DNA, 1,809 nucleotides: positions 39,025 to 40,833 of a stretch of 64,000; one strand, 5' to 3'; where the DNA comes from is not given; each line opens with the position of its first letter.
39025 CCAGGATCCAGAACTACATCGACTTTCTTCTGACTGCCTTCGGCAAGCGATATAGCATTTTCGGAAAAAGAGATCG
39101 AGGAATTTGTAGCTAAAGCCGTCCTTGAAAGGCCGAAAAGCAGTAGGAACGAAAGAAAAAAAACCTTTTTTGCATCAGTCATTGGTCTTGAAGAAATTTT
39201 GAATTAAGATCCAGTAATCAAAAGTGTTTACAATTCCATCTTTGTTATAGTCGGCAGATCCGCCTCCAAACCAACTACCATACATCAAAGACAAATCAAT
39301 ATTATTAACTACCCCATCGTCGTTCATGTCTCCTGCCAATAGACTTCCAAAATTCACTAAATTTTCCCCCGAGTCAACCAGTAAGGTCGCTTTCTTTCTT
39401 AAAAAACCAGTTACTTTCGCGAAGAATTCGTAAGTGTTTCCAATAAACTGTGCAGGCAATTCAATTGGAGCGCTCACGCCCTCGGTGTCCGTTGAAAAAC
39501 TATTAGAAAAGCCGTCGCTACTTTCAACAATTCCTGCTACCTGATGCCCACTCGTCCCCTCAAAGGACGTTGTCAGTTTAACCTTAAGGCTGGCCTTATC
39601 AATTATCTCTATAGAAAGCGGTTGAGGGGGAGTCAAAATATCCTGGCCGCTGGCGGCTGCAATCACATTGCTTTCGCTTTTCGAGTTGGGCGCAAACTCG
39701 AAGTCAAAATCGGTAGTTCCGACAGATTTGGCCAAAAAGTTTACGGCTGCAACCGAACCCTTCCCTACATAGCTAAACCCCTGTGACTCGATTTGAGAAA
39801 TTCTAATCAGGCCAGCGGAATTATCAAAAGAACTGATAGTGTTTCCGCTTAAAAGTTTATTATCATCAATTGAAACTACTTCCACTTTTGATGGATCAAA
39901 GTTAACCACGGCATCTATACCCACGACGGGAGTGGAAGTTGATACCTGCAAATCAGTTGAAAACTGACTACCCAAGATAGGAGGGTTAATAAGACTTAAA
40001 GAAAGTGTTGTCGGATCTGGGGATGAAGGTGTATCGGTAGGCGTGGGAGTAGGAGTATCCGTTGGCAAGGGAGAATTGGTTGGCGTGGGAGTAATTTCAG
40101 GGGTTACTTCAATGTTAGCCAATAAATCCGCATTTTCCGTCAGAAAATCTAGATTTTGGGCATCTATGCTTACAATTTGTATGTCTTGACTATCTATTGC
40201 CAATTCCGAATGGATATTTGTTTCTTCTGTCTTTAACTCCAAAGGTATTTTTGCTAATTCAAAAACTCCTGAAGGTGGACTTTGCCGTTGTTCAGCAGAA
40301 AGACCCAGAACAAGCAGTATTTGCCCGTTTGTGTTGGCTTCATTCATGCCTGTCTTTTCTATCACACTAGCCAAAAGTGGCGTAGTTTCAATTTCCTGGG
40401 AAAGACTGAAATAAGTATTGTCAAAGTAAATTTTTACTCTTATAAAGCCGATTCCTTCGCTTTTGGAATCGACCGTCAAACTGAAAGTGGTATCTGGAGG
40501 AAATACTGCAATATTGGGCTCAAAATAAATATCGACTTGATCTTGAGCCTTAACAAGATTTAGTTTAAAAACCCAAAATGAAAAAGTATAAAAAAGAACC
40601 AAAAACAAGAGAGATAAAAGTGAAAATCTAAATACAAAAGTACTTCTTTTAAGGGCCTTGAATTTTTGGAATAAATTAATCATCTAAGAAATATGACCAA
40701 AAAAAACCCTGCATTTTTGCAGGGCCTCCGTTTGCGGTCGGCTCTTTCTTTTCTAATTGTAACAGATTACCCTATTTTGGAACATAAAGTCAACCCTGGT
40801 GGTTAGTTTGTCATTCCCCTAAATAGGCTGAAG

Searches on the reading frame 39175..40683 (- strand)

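Call 57: search_protein_families(library=pfam, proteins=[window:39175-40683:-], max_evalue=0.00001)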
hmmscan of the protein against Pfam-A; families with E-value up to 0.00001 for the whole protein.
window:39175-40683:- (502 aa): 1 family
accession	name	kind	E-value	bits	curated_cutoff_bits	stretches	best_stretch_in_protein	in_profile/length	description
PF00963.24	Cohesin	-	3.8e-09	37.3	24.1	1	238-327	13-113/139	Cohesin domain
